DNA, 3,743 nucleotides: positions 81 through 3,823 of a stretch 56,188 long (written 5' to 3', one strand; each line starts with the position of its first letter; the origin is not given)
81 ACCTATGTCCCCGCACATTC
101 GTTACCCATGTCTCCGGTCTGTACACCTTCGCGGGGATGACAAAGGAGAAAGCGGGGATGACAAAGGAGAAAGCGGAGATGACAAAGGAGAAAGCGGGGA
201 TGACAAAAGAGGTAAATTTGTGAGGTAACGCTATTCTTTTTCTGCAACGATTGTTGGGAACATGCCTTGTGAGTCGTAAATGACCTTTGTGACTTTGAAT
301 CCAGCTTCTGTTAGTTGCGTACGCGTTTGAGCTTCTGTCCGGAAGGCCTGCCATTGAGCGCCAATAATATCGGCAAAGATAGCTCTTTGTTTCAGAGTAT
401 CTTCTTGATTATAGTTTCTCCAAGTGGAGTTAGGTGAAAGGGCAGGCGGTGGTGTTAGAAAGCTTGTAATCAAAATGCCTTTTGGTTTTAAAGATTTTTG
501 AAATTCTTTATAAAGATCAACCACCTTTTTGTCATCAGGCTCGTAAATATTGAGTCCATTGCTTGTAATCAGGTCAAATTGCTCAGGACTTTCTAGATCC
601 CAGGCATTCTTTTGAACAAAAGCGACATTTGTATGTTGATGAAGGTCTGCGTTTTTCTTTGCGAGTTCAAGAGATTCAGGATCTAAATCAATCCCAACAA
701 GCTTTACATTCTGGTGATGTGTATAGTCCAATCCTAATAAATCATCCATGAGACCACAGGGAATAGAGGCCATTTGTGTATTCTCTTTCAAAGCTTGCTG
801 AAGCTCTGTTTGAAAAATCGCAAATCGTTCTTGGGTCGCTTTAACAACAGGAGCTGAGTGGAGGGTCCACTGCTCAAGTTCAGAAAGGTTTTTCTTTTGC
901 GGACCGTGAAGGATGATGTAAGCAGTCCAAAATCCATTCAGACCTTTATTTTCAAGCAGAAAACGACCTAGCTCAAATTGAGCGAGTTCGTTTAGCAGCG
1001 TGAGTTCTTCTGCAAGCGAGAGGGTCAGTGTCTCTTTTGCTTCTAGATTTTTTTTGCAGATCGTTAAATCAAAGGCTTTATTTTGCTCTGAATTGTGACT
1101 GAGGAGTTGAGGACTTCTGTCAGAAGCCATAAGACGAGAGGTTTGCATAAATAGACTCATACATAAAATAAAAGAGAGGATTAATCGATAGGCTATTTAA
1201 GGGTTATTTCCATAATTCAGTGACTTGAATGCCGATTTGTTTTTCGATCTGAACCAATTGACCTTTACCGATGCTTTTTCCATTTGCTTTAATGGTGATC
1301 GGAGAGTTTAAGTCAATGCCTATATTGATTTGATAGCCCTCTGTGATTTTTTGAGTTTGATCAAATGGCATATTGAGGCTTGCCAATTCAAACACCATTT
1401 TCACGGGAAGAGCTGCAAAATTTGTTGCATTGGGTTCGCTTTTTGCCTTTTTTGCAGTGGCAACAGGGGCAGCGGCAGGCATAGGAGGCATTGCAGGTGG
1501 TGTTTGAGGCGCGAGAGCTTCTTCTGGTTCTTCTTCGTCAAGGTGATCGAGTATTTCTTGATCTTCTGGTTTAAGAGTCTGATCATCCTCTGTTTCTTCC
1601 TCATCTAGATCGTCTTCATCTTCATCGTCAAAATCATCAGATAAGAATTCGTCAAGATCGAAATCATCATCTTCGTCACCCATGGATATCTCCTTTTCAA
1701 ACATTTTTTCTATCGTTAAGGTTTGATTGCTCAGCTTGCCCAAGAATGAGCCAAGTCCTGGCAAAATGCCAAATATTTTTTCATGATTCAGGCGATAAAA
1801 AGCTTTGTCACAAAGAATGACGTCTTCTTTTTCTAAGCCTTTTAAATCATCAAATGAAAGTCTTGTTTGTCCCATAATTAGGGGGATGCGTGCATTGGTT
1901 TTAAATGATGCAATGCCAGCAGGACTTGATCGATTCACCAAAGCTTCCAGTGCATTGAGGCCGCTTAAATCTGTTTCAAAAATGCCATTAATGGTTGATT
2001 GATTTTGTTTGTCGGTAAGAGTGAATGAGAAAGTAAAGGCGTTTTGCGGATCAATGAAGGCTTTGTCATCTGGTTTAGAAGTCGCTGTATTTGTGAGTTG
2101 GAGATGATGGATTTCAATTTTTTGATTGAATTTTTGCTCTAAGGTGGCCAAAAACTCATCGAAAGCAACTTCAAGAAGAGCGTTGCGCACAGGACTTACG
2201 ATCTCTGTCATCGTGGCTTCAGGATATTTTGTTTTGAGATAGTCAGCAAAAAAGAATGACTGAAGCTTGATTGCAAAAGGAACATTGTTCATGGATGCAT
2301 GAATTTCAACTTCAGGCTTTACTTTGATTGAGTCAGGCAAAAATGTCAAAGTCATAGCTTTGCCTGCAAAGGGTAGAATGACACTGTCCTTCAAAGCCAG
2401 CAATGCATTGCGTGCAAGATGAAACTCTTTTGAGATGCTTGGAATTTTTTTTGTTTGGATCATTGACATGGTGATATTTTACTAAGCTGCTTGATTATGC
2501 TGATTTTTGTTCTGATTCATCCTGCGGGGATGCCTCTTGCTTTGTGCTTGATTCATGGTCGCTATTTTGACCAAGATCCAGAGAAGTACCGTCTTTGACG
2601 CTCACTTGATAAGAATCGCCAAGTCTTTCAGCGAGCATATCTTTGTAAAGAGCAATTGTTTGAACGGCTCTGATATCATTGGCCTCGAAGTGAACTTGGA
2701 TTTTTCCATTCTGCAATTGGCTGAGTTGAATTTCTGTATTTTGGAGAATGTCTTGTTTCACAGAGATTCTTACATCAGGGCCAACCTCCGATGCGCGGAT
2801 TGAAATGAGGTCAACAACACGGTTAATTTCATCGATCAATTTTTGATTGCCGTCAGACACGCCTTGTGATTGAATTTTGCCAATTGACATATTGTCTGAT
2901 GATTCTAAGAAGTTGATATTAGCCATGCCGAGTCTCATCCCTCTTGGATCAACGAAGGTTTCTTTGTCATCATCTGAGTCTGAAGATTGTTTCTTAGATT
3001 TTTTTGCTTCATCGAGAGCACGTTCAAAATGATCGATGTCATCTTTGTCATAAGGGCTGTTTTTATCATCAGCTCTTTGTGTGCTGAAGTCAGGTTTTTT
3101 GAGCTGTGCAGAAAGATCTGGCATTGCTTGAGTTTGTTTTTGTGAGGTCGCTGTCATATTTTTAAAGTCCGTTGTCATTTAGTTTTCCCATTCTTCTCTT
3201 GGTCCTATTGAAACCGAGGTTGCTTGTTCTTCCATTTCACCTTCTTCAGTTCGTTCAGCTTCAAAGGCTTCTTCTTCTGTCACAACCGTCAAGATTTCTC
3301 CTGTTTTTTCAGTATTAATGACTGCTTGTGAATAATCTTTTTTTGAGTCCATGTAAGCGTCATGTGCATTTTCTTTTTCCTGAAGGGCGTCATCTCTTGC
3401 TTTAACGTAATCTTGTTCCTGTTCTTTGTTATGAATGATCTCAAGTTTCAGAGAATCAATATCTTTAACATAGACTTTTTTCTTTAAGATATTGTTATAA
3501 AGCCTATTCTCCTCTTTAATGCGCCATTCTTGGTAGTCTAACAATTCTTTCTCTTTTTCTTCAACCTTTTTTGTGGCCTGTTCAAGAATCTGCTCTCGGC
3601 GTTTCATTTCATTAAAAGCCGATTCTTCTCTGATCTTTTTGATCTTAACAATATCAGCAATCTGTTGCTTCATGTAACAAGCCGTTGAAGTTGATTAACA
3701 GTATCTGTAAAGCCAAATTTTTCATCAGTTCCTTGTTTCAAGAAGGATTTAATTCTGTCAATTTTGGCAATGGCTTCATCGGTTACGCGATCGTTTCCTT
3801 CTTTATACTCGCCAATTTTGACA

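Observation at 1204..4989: Isolated sctN-sctO-sctP-sctQ injectisome sub-operon in an alphaproteobacterial-looking, AT-rich genome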

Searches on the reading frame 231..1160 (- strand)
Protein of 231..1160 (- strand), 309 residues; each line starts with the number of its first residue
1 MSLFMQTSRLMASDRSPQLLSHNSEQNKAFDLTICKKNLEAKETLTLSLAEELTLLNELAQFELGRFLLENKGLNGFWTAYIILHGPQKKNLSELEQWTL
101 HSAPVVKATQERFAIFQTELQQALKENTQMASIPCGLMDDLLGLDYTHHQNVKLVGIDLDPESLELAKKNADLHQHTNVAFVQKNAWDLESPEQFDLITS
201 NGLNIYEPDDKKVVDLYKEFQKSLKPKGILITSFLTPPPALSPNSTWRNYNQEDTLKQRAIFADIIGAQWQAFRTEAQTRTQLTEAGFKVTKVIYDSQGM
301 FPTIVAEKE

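Call 3: search_protein_families(library=pfam, proteins=[window:231-1160:-], max_evalue=0.1)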
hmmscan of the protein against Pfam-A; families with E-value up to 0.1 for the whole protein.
window:231-1160:- (309 aa): 9 families
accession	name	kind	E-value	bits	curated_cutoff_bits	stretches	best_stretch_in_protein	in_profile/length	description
PF13847.12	Methyltransf_31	-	1.5e-14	54.3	27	1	135-233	12-110/145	Methyltransferase domain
PF13649.12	Methyltransf_25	-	5e-12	46.8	27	1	150-228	20-97/97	Methyltransferase domain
PF08241.18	Methyltransf_11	-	1.1e-08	36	21.2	1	150-231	17-94/95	Methyltransferase domain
PF08242.18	Methyltransf_12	-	2.1e-08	35.2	30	1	149-230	18-98/98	Methyltransferase domain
PF01209.24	Ubie_methyltran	-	5.6e-06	26.3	20.1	1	122-231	43-150/233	ubiE/COQ5 methyltransferase family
PF01170.24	UPF0020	-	5.9e-05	23.3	22.3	1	149-226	74-154/197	RMKL-like, methyltransferase domain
PF06325.19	PrmA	-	6.7e-05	23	22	1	151-233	184-259/296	Ribosomal protein L11 methyltransferase (PrmA)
PF05175.20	MTS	-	0.00017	21.7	23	1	130-202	35-106/170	Methyltransferase small domain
PF01739.24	CheR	-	0.0015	18.5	27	1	177-231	118-172/195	CheR methyltransferase, SAM binding domain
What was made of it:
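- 231..1160 (-): SAM-dependent methyltransferase, downstream flank, 43 nt from sctQ; stands where sctR is in contiguous relatives. Methyltransf_31 and Methyltransf_25 (call 3).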

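Call 4: search_protein_families(library=ncbifam, proteins=[window:231-1160:-], max_evalue=0.1)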
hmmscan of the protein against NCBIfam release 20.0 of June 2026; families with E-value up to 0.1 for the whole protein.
window:231-1160:- (309 aa): 30 families (the best 25 are shown)
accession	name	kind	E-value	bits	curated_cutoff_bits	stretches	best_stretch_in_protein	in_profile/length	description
NF041536.1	ArsM_DUF2284_UU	exception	7.2e-10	37.8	575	1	128-231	78-179/459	arsenite methyltransferase/DUF2284 domain selenoprotein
NF041537.1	ArsM_AhpD_UU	exception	5.3e-08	32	510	1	133-232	83-180/345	arsenite methyltransferase/AhpD domain selenoprotein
NF043040.1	corrin_prot_MT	hypoth_equivalog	4.8e-07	29.4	180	1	149-307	61-215/216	corrinoid protein-associated methyltransferase CpaM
TIGR03534.1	RF_mod_PrmC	equivalog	7e-07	29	199.1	1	149-201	110-163/253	peptide chain release factor N(5)-glutamine methyltransferase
TIGR00536.1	hemK_fam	subfamily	7.7e-07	28.5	115.5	1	149-201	136-189/286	HemK family protein methyltransferase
NF001244.0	PRK00216.1-5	equivalog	1.4e-06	27.8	216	1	125-308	47-235/236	bifunctional demethylmenaquinone methyltransferase/2-methoxy-6-polyprenyl-1,4-benzoquinol methylase UbiE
NF008823.0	PRK11873.1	subfamily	3.6e-06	26.7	263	1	152-233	103-182/272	arsenite methyltransferase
NF011529.0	PRK14968.1-3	equivalog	5.5e-06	25.9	162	1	141-214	47-118/198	putative methyltransferase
NF001243.0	PRK00216.1-4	equivalog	4.9e-05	22.8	235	1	123-232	44-151/237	demethylmenaquinone methyltransferase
TIGR00406.1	prmA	equivalog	6.3e-05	22.6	183.15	1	140-233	171-258/288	50S ribosomal protein L11 methyltransferase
TIGR01934.1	MenG_MenH_UbiE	subfamily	6.3e-05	22.4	158.35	1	126-231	39-140/223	ubiquinone/menaquinone biosynthesis methyltransferase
NF047649.1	MTase_UXPK_star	exception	7.4e-05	21.9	460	1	149-232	100-181/283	methyltransferase/UXPK-star double selenoprotein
NF040539.1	AST_met_ArsM_2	exception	0.00014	21.8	240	1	128-234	58-166/262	putative arsinothricin biosynthesis methyltransferase ArsM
TIGR00740.1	TIGR00740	equivalog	0.00015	21.5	193.3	1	126-233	53-160/239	carboxy-S-adenosyl-L-methionine synthase CmoA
TIGR01983.1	UbiG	equivalog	0.00039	19.8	102.95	1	150-233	70-152/228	bifunctional 2-polyprenyl-6-hydroxyphenol methylase/3-demethylubiquinol 3-O-methyltransferase UbiG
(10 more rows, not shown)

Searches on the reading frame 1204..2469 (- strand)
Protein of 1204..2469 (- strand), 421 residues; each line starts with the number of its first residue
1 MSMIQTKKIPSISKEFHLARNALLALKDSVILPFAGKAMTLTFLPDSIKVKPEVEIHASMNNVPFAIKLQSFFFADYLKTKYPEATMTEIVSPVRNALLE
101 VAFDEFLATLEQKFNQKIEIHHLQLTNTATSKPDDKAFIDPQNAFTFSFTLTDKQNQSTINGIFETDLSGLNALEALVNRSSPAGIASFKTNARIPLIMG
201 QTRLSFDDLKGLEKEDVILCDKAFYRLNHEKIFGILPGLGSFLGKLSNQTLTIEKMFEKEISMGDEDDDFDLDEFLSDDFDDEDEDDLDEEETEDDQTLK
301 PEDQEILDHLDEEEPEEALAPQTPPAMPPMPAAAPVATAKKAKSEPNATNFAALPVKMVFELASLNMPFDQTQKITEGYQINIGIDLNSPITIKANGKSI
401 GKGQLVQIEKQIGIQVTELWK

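Call 3: search_protein_families(library=pfam, proteins=[window:1204-2469:-], max_evalue=0.1)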
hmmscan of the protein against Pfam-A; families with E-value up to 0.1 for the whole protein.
window:1204-2469:- (421 aa): 2 families
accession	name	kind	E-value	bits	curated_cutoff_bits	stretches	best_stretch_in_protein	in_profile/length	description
PF01052.25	FliMN_C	-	9.7e-14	51.5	23.8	1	353-419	5-71/73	Type III flagellar switch regulator (C-ring) FliN C-term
PF04147.17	Nop14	-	0.023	13.4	34.9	1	259-319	345-407/862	Nop14-like family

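Call 4: search_protein_families(library=ncbifam, proteins=[window:1204-2469:-], max_evalue=0.1)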
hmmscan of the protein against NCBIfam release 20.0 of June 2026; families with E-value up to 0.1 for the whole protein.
window:1204-2469:- (421 aa): 9 families
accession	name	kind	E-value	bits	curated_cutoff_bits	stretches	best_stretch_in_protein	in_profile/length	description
TIGR02551.1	SpaO_YscQ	equivalog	9.3e-25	88.2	100.8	1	124-419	69-300/300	type III secretion system cytoplasmic ring protein SctQ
TIGR02480.1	fliN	equivalog_domain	2.5e-10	40.1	84.05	1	352-419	6-73/77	flagellar motor switch protein FliN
NF005956.0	PRK08035.1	equivalog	6.1e-08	32.2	230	1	133-417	105-314/323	YscQ/HrcQ family type III secretion apparatus protein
NF005275.1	PRK06782.1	equivalog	2.5e-07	29.8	681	1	302-419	393-515/516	flagellar motor switch protein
NF006018.0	PRK08158.1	equivalog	4.4e-07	29.2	223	1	346-418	222-294/303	YscQ/HrcQ family type III secretion apparatus protein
NF005995.1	PRK08119.1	equivalog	0.00034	20.2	218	1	293-419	245-369/376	flagellar motor switch phosphatase FliY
NF006273.1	PRK08433.1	equivalog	0.019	15.3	114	1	350-419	17-86/100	flagellar motor switch protein FliN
NF004605.0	PRK05933.1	equivalog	0.037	13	536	1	343-418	293-371/372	type III secretion system protein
TIGR01397.1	fliM_switch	equivalog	0.076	12.1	219.6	0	350-418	249-317/320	flagellar motor switch protein FliM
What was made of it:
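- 1204..2469 (-): sctQ, sorting-platform pod / C-ring protein (421 aa), with an acidic and proline-rich linker before the last SpoA domain. FliMN_C is 1e-13 (calls 3, 4).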

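Call 55: search_solved_structures(query=window:1204-2469:-, max_evalue=0.01)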
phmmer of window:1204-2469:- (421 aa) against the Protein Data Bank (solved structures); distinct sequences matched with E-value up to 0.01: 5.
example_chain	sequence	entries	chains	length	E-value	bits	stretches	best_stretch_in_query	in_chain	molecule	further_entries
1o6a_A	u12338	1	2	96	0.0002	23.8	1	352-419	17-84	putative flagellar motor switch protein FliN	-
1yab_A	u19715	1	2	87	0.00022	23.7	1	353-419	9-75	chemotaxis protein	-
3uep_A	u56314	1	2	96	0.00033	23.1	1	346-419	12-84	YscQ-C, type III secretion protein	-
4tt9_A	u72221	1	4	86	0.00037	23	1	350-418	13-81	Surface presentation of antigens protein SpaO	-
8umd_D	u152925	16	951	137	0.0067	18.8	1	353-419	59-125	Flagellar motor switch protein FliN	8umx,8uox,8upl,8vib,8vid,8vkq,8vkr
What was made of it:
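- Checked: SctQ: TIGR02551, 88 bits, below its cut-off of 100.8; FliMN_C 1e-13; PDB YscQ-C and SpaO-C hits (calls 3, 4, 55).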

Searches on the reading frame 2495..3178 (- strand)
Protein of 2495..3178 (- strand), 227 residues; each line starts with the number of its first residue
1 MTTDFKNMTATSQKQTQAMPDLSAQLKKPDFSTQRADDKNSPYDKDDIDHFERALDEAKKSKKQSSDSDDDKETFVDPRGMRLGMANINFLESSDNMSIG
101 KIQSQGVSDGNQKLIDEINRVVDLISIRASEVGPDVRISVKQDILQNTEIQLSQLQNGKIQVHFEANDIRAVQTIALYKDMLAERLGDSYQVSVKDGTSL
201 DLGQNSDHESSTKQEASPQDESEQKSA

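Call 3: search_protein_families(library=pfam, proteins=[window:2495-3178:-], max_evalue=0.1)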
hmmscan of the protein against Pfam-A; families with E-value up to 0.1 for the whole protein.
window:2495-3178:- (227 aa): 1 family
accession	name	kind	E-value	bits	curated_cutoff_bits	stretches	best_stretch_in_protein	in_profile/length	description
PF09483.15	HpaP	-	2.2e-05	24.9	23.8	1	121-189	9-78/90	Type III secretion protein (HpaP)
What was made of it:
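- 2495..3178 (-): sctP-like needle-length / substrate-switch protein (227 aa) with a C-terminal T3S4 domain; abuts the sctO stop. PF09483 HpaP scores 24.9 bits against a gathering score of 23.8, over residues 121-189 (call 3).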

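Call 4: search_protein_families(library=ncbifam, proteins=[window:2495-3178:-], max_evalue=0.1)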
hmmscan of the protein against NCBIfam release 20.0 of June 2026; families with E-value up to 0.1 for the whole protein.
window:2495-3178:- (227 aa): 1 family
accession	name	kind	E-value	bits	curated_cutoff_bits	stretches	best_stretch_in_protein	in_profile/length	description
NF002220.0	PRK01115.1-3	subfamily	0.042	13.4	284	1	55-202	78-227/246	DNA polymerase sliding clamp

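Call 56: search_solved_structures(query=window:2495-3178:-, max_evalue=1)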
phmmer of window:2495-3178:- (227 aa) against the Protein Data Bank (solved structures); distinct sequences matched with E-value up to 1: 0.

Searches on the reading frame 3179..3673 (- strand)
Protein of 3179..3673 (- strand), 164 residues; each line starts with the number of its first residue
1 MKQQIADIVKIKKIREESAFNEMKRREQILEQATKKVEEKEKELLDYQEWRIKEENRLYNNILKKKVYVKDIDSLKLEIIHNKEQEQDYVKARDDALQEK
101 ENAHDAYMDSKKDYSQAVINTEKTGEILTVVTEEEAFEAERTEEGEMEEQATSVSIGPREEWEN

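Call 3: search_protein_families(library=pfam, proteins=[window:3179-3673:-], max_evalue=0.1)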
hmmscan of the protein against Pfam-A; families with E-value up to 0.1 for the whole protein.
window:3179-3673:- (164 aa): 2 families
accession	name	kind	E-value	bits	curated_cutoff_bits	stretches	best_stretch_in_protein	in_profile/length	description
PF07321.17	YscO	-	4.1e-23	82.5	28.8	1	5-151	1-147/149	Type III secretion protein YscO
PF09022.15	Staphostatin_A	-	0.055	13.8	24.1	0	43-91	5-53/105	Staphostatin A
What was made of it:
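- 3179..3673 (-): sctO, stalk protein (164 aa); its start overlaps the sctN stop (ATGA). PF07321 YscO at 4e-23 (call 3).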

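Call 4: search_protein_families(library=ncbifam, proteins=[window:3179-3673:-], max_evalue=0.1)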
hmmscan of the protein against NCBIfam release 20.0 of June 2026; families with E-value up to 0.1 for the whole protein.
window:3179-3673:- (164 aa): 0 families

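Call 57: search_solved_structures(query=window:3179-3673:-, max_evalue=1)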
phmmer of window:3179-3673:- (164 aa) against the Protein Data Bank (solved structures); distinct sequences matched with E-value up to 1: 5.
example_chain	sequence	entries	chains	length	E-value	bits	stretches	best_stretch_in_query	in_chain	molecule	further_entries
4mh6_A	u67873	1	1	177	0.0031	20.8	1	5-148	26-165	Putative type III secretion protein YscO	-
2ec6_A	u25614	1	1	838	0.2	15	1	19-116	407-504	Myosin heavy chain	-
2os8_A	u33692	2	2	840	0.24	14.7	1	19-116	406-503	Myosin heavy chain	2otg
8ps4_A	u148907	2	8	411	0.27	14.5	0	52-103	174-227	Shedu effector protein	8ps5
3qv2_A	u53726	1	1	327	0.95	12.8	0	57-113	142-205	5-cytosine DNA methyltransferase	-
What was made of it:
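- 3179..3673 (-): PDB YscO 4mh6 at E = 0.003 (call 57).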
